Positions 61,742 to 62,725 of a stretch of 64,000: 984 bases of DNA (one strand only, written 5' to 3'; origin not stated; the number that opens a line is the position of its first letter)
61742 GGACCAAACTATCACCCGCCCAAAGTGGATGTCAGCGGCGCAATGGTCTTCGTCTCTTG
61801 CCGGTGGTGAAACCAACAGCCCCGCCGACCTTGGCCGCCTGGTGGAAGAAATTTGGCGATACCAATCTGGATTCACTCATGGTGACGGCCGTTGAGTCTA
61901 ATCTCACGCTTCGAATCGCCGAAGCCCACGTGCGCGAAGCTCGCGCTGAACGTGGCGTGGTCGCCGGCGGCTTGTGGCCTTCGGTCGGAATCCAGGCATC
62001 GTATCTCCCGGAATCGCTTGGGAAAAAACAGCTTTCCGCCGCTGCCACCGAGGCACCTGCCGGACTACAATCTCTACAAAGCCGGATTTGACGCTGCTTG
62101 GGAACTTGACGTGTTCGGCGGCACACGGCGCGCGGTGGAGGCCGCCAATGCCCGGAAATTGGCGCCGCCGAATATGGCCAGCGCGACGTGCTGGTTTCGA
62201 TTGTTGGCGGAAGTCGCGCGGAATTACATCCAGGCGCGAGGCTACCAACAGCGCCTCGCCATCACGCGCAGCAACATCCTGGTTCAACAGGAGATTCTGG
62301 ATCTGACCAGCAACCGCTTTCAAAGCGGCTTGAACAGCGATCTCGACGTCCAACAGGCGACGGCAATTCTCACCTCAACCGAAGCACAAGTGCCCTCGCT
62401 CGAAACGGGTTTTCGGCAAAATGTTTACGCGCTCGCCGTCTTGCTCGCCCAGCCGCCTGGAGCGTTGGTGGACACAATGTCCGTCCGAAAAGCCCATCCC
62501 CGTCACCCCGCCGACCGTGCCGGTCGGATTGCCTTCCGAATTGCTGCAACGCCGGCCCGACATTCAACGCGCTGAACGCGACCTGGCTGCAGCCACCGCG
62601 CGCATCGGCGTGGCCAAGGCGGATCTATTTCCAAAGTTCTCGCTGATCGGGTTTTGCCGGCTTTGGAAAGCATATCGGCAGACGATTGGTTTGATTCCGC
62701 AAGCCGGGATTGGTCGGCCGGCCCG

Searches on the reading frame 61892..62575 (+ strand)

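Call 53: search_protein_families(library=pfam, proteins=[window:61892-62575:+], max_evalue=0.001)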
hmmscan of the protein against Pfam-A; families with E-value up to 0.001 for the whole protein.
window:61892-62575:+ (227 aa): 1 family
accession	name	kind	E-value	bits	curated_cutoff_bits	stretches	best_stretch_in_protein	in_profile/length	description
PF02321.23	OEP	-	1.7e-05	25.1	22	1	104-185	105-186/187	Outer membrane efflux protein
